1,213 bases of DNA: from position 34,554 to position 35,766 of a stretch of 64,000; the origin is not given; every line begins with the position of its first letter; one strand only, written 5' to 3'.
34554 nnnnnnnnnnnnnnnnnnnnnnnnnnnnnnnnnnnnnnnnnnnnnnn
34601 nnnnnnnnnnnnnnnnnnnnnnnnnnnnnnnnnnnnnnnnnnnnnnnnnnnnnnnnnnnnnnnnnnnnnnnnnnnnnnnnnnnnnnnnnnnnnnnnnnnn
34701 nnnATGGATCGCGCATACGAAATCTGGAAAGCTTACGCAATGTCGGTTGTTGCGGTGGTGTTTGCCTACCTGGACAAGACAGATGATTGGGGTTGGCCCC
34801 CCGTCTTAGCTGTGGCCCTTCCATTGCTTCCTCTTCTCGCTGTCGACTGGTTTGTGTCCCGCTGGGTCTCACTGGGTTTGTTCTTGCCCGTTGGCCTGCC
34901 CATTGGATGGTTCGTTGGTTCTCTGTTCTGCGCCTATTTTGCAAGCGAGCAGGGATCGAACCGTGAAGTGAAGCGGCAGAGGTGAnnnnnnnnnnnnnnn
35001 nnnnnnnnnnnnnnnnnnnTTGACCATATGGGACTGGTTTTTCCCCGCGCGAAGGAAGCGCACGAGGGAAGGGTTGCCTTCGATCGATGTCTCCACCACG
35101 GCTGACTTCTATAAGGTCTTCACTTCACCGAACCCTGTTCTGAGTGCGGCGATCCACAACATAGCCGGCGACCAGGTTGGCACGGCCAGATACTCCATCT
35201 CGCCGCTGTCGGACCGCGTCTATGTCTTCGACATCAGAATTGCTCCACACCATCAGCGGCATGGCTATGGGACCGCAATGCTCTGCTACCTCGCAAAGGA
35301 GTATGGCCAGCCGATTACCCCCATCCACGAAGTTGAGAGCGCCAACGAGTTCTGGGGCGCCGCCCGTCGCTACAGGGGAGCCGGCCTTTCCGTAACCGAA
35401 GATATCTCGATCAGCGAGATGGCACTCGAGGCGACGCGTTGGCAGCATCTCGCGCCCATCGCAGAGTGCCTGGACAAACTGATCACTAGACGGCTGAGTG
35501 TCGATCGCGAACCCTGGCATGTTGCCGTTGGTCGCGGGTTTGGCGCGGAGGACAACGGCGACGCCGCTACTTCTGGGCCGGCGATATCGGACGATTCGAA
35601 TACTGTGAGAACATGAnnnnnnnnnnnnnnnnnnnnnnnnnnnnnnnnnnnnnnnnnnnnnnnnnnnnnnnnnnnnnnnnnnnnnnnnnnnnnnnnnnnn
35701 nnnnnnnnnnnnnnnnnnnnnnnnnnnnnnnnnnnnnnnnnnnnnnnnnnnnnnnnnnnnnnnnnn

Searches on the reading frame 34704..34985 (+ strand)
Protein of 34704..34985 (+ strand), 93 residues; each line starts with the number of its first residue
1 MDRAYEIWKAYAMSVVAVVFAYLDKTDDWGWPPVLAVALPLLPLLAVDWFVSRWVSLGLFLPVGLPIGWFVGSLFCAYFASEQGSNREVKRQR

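Call 3: search_protein_families(library=pfam, proteins=[window:34704-34985:+], max_evalue=1)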
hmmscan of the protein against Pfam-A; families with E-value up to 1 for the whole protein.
window:34704-34985:+ (93 aa): 1 family
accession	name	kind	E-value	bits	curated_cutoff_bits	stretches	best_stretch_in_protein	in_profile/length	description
PF24379.1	DUF7535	-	0.24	11.5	27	1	34-55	36-57/60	Family of unknown function (DUF7535)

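Call 4: search_protein_families(library=phrogs, proteins=[window:34704-34985:+], max_evalue=0.1)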
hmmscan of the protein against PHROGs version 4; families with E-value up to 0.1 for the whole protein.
window:34704-34985:+ (93 aa): 0 families

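Call 11: search_protein_families(library=ncbifam, proteins=[window:34704-34985:+], max_evalue=1)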
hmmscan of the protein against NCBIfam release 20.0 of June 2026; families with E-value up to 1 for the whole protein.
window:34704-34985:+ (93 aa): 0 families

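Call 12: search_protein_families(library=padloc, proteins=[window:34704-34985:+], max_evalue=1)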
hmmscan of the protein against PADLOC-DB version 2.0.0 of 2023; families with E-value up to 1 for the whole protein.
window:34704-34985:+ (93 aa): 0 families

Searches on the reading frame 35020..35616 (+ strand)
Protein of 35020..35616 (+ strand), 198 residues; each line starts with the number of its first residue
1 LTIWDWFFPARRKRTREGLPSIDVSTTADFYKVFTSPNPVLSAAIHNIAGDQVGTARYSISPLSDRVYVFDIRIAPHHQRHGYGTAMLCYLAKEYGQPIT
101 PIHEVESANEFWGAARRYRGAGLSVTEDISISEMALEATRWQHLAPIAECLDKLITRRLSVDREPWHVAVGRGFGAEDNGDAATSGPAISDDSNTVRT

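Call 3: search_protein_families(library=pfam, proteins=[window:35020-35616:+], max_evalue=1)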
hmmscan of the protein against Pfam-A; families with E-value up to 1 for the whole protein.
window:35020-35616:+ (198 aa): 2 families
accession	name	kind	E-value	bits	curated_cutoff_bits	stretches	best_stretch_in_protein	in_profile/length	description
PF00583.31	Acetyltransf_1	-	1.9e-06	28.6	20.7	1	34-94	28-87/116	Acetyltransferase (GNAT) family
PF13508.13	Acetyltransf_7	-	0.00013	22.7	27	1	50-105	12-67/84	Acetyltransferase (GNAT) domain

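Call 4: search_protein_families(library=phrogs, proteins=[window:35020-35616:+], max_evalue=0.1)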
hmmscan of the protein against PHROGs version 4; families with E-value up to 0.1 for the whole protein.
window:35020-35616:+ (198 aa): 0 families

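Call 11: search_protein_families(library=ncbifam, proteins=[window:35020-35616:+], max_evalue=1)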
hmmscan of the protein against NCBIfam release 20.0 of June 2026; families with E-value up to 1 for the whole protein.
window:35020-35616:+ (198 aa): 4 families
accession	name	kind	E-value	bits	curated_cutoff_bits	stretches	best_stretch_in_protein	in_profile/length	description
NF010241.0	PRK13688.1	equivalog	0.0012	18.6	194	1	22-113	40-125/159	N-acetyltransferase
NF000487.1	stat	exception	0.032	13.8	420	1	49-92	87-130/189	streptothricin N-acetyltransferase STAT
NF007025.1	PRK09491.1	equivalog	0.081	12.9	173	1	64-94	60-90/145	ribosomal protein S18-alanine N-acetyltransferase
NF003239.0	PRK04199.1-4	equivalog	0.2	11.1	91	0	121-143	46-68/172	50S ribosomal protein L16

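Call 12: search_protein_families(library=padloc, proteins=[window:35020-35616:+], max_evalue=1)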
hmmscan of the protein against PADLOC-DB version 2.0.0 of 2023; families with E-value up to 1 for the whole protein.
window:35020-35616:+ (198 aa): 0 families

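Call 51: search_dna_similar(query=window:35020-35616:+, collection=plasmids, mode=protein, max_evalue=0.001, max_rows=30, rows=spread)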
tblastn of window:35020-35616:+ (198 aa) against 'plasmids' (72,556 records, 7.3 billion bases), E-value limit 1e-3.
Records with a match: 51; places in all: 51; records where one place covers at least 80% of the query: 5.
Best place of each record, by identity: >=99% 4; 95-99% 3; <60% 44.
By first word of the organism name: Pseudomonas 37; Cupriavidus 7; Stenotrophomonas 4; Vibrio 1; Burkholderia 1; Citrobacter 1.
By predicted mobility (MOB-suite, as given by PLSDB): conjugative 39; non-mobilizable 9; mobilizable 3.
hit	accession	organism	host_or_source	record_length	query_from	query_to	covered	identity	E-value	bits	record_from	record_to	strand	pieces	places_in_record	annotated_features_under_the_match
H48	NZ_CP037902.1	Cupriavidus metallidurans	Soil,gold-copper mine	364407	1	198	100%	99.5%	5e-130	409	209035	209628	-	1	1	GNAT family N-acetyltransferase | hypothetical protein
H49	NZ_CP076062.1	Cupriavidus sp. EM10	Pure-cultured cell,sewage water sludge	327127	1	198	100%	98.0%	2e-128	404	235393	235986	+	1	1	GNAT family N-acetyltransferase | hypothetical protein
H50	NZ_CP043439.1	Cupriavidus campinensis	cell culture,soil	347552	1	198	100%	96.5%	3e-127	401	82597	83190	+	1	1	GNAT family N-acetyltransferase | hypothetical protein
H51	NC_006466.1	Cupriavidus metallidurans CH34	-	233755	100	198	50%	100.0%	4e-58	203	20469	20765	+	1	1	hypothetical protein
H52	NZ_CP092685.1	Vibrio campbellii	Hippocampus kuda,Pure isolate,aquarium ...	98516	1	174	88%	45.4%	6e-44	162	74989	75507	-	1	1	GNAT family N-acetyltransferase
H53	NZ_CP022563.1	Pseudomonas monteilii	cell culture,soil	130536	5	156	77%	33.3%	2e-10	66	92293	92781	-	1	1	N-acetyltransferase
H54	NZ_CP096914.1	Pseudomonas aeruginosa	Homo sapiens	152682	5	156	77%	33.3%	2e-10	66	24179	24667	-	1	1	N-acetyltransferase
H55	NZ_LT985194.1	Pseudomonas syringae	-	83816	47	164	60%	40.0%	5e-16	82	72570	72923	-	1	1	GNAT family N-acetyltransferase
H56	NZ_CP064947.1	Pseudomonas fulva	Homo sapiens,pleural fluid,pleural ...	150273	5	144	71%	32.0%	7e-10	65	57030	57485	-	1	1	hypothetical protein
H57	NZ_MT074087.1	Pseudomonas putida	-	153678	5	144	71%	32.0%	7e-10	65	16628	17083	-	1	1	hypothetical protein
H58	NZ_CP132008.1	Pseudomonas putida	Homo sapiens,respiratory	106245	5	144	71%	32.0%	1e-9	64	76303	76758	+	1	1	hypothetical protein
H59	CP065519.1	Stenotrophomonas rhizophila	Kandelia candel (mangrove),cell culture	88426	34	149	59%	38.5%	1e-16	84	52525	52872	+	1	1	record has no annotation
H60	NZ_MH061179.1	Pseudomonas fluorescens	-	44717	5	144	71%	31.4%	4e-9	62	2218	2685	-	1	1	hypothetical protein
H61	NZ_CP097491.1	Pseudomonas sp. BYT-5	wastewater treatment tank,soil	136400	5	144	71%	31.4%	4e-10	65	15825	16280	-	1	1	N-acetyltransferase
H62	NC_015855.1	Pseudomonas putida DOT-T1E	-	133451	5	144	71%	31.4%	3e-9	63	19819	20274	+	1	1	hypothetical protein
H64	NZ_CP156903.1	Pseudomonas kurunegalensis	Homo sapiens,stool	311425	34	145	57%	38.1%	3e-18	89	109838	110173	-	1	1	N-acetyltransferase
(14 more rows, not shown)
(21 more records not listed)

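Call 63: get_annotated_region(hit=H52, flank=5000)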
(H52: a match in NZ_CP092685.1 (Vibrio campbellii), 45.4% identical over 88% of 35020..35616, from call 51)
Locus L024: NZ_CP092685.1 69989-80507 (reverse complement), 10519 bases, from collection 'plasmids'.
description: Vibrio campbellii strain IFL1 plasmid pIFL1_2, complete sequence
organism: Vibrio campbellii (NCBI taxid 680)
taxonomy: Bacteria; Pseudomonadota; Gammaproteobacteria; Vibrionales; Vibrionaceae; Vibrio; Vibrio campbellii
host: -; source: Hippocampus kuda,Pure isolate,aquarium water; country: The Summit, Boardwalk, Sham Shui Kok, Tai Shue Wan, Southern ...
typing (MOB-suite, as given by PLSDB): conjugative; relaxase MOBH; mating-pair formation MPF_F
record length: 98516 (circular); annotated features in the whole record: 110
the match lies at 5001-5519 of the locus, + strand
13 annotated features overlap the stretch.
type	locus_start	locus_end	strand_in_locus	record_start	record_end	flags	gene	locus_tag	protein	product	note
CDS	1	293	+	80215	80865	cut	-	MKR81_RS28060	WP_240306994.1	PFL_4669 family integrating conjugative element protein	-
CDS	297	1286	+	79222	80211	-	-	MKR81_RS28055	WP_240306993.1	hypothetical protein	-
CDS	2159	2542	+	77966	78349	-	-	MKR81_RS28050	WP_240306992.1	hypothetical protein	-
CDS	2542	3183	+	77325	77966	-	-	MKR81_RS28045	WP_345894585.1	DNA adenine methylase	-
CDS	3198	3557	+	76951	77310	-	-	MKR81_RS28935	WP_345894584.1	hypothetical protein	-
CDS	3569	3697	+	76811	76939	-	-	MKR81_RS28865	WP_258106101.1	hypothetical protein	-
CDS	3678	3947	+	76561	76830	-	-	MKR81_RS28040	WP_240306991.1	hypothetical protein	-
CDS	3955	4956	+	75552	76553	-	yejK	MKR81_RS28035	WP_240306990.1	nucleoid-associated protein YejK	-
CDS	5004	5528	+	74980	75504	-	-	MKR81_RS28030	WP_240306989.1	GNAT family N-acetyltransferase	-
CDS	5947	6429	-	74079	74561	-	-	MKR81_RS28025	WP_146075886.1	hypothetical protein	-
CDS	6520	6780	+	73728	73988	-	-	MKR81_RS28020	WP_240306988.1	hypothetical protein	-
CDS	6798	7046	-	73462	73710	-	-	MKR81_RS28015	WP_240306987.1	hypothetical protein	-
CDS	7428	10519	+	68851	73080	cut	-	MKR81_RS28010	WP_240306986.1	LysM peptidoglycan-binding domain-containing protein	-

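Call 64: get_annotated_region(hit=H64, flank=5000)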
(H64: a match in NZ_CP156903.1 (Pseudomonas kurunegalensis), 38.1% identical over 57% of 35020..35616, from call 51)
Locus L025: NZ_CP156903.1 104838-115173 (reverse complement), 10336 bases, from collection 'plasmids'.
description: Pseudomonas kurunegalensis strain 2024CK-00038 plasmid unnamed2, complete sequence
organism: Pseudomonas kurunegalensis (NCBI taxid 485880)
taxonomy: Bacteria; Pseudomonadota; Gammaproteobacteria; Pseudomonadales; Pseudomonadaceae; Pseudomonas; Pseudomonas kurunegalensis
host: -; source: Homo sapiens,stool; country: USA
typing (MOB-suite, as given by PLSDB): conjugative; replicon rep_cluster_402; relaxase MOBF; mating-pair formation MPF_I
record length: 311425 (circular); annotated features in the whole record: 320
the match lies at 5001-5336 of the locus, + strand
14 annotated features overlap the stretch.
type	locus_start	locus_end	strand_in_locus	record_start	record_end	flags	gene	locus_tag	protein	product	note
CDS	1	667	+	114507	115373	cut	-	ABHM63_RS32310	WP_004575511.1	HNH endonuclease signature motif containing protein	-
CDS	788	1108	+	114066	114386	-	-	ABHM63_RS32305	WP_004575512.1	transposase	GO:0006313 - DNA transposition [Evidence IEA]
CDS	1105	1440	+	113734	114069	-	tnpB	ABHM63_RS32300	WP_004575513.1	IS66 family insertion sequence element accessory protein TnpB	-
CDS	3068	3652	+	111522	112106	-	-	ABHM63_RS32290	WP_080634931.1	nucleotidyltransferase family protein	-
CDS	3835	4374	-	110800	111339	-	-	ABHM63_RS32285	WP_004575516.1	hypothetical protein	-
CDS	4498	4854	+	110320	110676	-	-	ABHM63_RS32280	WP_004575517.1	hypothetical protein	-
CDS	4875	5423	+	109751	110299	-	-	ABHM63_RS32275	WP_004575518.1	N-acetyltransferase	-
CDS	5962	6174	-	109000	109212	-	-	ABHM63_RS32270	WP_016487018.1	hypothetical protein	-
CDS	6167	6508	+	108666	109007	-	-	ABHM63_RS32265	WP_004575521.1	hypothetical protein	-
CDS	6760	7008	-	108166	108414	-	-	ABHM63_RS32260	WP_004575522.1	hypothetical protein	-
CDS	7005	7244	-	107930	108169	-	-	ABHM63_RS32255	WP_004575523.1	hypothetical protein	-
CDS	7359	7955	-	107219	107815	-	-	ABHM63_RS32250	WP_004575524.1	hypothetical protein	-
CDS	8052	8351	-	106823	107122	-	-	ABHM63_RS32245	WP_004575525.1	hypothetical protein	-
CDS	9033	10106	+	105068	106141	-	-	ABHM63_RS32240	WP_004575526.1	HNH endonuclease signature motif containing protein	-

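Call 75: search_solved_structures(query=window:35020-35616:+, max_evalue=1, show_alignments=1)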
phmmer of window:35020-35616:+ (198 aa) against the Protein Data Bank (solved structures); distinct sequences matched with E-value up to 1: 5.
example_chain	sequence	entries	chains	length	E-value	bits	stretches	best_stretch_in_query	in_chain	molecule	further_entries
5c82_A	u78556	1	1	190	0.013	19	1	49-103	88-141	Nourseothricin acetyltransferase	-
2pr1_A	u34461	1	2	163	0.033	17.6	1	23-114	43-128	Uncharacterized N-acetyltransferase ylbP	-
4yfj_A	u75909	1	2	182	0.35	14.3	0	64-93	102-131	Aminoglycoside 3'-N-acetyltransferase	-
2r7h_A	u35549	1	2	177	0.37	14.2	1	50-94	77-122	Putative D-alanine N-acetyltransferase of GNAT family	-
5hmn_A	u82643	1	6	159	0.56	13.6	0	55-95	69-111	AAC3-I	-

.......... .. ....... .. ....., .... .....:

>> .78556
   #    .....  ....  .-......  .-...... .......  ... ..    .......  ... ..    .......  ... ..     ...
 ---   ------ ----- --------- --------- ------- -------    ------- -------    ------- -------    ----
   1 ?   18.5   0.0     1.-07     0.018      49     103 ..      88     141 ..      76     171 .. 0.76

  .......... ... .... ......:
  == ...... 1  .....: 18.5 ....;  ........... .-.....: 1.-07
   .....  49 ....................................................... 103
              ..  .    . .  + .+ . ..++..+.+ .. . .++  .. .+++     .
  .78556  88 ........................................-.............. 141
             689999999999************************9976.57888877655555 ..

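Call 84: find_homologous_proteins(query=window:35020-35616:+, max_evalue=0.00001)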
Query window:35020-35616:+ (198 aa): 7 proteins with E <= 0.00001 among 101 candidates.
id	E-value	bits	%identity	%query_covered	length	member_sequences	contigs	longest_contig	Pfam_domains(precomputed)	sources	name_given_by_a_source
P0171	7.4e-131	452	99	100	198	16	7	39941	PF00583.32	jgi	-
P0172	8.9e-61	224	61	82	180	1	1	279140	-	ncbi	ncbi:GNAT family N-acetyltransferase [Ralstonia pseudosolanacearum]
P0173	3.2e-60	222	58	85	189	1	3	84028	PF00583.32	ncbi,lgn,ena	-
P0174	2.6e-58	216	62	81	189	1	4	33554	PF00583.32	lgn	-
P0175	5.5e-55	205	54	85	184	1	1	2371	PF00583.32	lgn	-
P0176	2.6e-50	189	54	83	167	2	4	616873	-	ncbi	ncbi:MAG: GNAT family N-acetyltransferase [Burkholderiales bacterium]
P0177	4.3e-48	182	81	57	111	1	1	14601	-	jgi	jgi:hypothetical protein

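Call 85: find_encoding_contigs(protein=P0172, flank=5000, max_places=1)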
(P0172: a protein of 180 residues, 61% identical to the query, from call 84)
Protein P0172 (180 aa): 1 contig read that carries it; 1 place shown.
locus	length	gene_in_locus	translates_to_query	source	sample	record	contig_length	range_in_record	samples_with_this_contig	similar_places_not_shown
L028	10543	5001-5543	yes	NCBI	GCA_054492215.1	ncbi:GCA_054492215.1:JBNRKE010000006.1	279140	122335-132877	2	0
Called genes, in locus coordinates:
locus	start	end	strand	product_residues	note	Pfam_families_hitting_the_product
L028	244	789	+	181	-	-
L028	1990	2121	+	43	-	-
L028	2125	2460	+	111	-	-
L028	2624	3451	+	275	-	PF13180:PDZ_2, PF17820:PDZ_6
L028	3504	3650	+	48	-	-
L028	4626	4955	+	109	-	-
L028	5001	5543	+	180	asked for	-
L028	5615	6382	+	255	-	PF14337:Abi_alpha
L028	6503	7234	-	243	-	PF00392:GntR, PF07729:FCD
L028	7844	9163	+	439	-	PF01266:DAO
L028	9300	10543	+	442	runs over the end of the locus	PF00083:Sugar_tr, PF07690:MFS_1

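Call 86: find_encoding_contigs(protein=P0173, flank=5000, max_places=1)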
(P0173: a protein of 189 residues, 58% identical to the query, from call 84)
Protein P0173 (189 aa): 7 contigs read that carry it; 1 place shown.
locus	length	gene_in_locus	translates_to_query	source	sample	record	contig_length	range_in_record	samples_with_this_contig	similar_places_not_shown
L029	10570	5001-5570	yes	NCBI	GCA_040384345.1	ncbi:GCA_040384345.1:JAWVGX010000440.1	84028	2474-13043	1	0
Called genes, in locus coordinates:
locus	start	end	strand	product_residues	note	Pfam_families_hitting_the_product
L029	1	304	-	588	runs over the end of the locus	-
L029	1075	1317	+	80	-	PF00816:Histone_HNS (weak)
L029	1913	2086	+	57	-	-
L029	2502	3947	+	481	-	PF18870:HEPN_RES_NTD1 (faint), PF08808:RES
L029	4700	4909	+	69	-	-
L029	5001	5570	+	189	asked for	PF00583:Acetyltransf_1 (weak)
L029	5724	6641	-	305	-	PF11740:KfrA_N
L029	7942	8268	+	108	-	PF01939:NucS_C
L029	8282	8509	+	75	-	-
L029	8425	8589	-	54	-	-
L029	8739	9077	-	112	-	PF11604:CusF_Ec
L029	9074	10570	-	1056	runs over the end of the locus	PF00873:ACR_tran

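Call 87: find_encoding_contigs(protein=P0176, flank=5000, max_places=1)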
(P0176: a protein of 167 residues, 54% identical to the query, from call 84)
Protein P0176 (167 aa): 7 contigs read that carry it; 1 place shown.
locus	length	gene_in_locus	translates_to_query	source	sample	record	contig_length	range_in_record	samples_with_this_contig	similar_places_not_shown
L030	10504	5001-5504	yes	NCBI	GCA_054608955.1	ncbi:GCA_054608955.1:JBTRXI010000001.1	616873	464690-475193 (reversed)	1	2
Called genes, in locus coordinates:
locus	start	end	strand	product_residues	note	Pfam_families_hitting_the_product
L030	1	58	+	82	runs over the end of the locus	PF00550:PP-binding (weak)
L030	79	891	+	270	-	PF02129:Peptidase_S15, PF12146:Hydrolase_4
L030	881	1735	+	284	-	PF12146:Hydrolase_4, PF00561:Abhydrolase_1 (faint), PF12697:Abhydrolase_6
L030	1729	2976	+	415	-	PF13439:Glyco_transf_4, PF13579:Glyco_trans_4_4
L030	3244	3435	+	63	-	-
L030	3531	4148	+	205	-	-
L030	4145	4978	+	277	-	PF11236:DUF3037 (weak)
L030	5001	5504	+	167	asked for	-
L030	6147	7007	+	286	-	PF00763:THF_DHG_CYH, PF02882:THF_DHG_CYH_C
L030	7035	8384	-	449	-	PF01136:Peptidase_U32, PF16325:Peptidase_U32_C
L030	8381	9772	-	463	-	PF00206:Lyase_1, PF08328:ASL_C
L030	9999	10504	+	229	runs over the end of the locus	PF13085:Fer2_3, PF13187:Fer4_9 (faint), PF12838:Fer4_7 (faint), PF13237:Fer4_10, PF13183:Fer4_8, PF13534:Fer4_17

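Call 99: predict_structure(alignment_id=A4)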
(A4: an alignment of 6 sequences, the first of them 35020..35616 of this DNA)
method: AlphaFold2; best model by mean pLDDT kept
length: 198 residues; sequences in the alignment: 6
mean_pLDDT: 70.9   pTM: 0.60
mean pLDDT of the five models: 70.9, 64.1, 61.5, 40.8, 33.7
residues with pLDDT >= 90: 24; 70-90: 99; 50-70: 35; < 50: 40
segments of 3 or more residues with pLDDT < 50: 7-14, 29-35, 178-198
pLDDT, mean of each block of 10 residues (from residue 1): 45 58 73 55 91 90 78 88 90 86 71 79 82 75 73 79 76 53 35 35
secondary structure, 60 per line:
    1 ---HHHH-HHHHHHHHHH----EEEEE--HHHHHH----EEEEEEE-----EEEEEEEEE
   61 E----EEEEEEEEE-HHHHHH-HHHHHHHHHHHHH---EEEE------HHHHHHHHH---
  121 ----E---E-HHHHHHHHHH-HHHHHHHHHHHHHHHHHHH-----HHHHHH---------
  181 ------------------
elements in order: H4-7 H9-18 E23-27 H30-35 E40-46 E52-61 E66-74 H76-81 H83-95 E99-102 H109-117 H131-140 H142-160 H166-171

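Call 101: fold_search(model_id=the predicted structure, library=pdb)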
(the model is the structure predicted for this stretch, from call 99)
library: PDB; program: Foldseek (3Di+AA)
matches with E <= 10: 815; with E <= 0.001: 1
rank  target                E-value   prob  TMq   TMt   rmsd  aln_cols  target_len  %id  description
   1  5c82                  7.2e-04  1.00  0.32  0.36   8.6       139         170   17  Crystal structure of Nourseothricin acetyltransferase (released 2016-06-29)
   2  2wpx_A                1.2e-03  1.00  0.35  0.22   7.1       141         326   11  Tandem GNAT protein from the clavulanic acid biosynthesis pathway (with AcCoA) (released 2009-12-29)
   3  7ypu_B                1.4e-03  1.00  0.27  0.31   8.8       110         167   13  OrfE-CoA-glycylthricin complex (released 2023-05-31)
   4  7ypu_A                2.0e-03  1.00  0.26  0.31   2.6        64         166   23  OrfE-CoA-glycylthricin complex (released 2023-05-31)
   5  7ypv_A                2.0e-03  1.00  0.25  0.29   2.9        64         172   23  Crystal structure of OrE-ST-F (released 2023-05-31)
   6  7ypu_C                2.0e-03  1.00  0.27  0.31   8.8       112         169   12  OrfE-CoA-glycylthricin complex (released 2023-05-31)
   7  7ypu_H                2.0e-03  1.00  0.27  0.32   8.8       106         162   13  OrfE-CoA-glycylthricin complex (released 2023-05-31)
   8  4v36_A                2.0e-03  0.99  0.30  0.20  10.1       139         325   11  The structure of L-PGS from Bacillus licheniformis (released 2015-08-19)
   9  9ynv_N                2.1e-03  0.99  0.36  0.22  18.8       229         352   14  Histone Acetyl Transferase (HAT) module of ctSAGA (released 2025-12-03)
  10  2wpw_B                2.7e-03  1.00  0.35  0.22   6.9       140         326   11  Tandem GNAT protein from the clavulanic acid biosynthesis pathway (without AcCoA) (released 2009-12-29)
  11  5trm_E                2.8e-03  1.00  0.35  0.41   7.2       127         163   12  Crystal structure of human GCN5 histone acetyltransferase domain (released 2017-12-06)
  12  7ypu_F                2.8e-03  1.00  0.27  0.32   8.8       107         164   13  OrfE-CoA-glycylthricin complex (released 2023-05-31)
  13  3lod                  2.8e-03  1.00  0.29  0.38   6.0        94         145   20  The crystal structure of the putative acyl-CoA N-acyltransferase from Klebsiella pneumoniae subsp.pneumoniae MGH 78578 (released 2010-03-16)
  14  2r7h_B                3.2e-03  1.00  0.31  0.38   3.8        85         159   21  CRYSTAL STRUCTURE OF A putative acetyltransferase of the GNAT family (DDE_3044) FROM DESULFOVIBRIO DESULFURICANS SUBSP (released 2007-09-25)
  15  1s3z_A                3.2e-03  0.98  0.27  0.35  11.9       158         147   14  Aminoglycoside N-Acetyltransferase AAC(6')-Iy in Complex with CoA and Ribostamycin (released 2004-05-18)
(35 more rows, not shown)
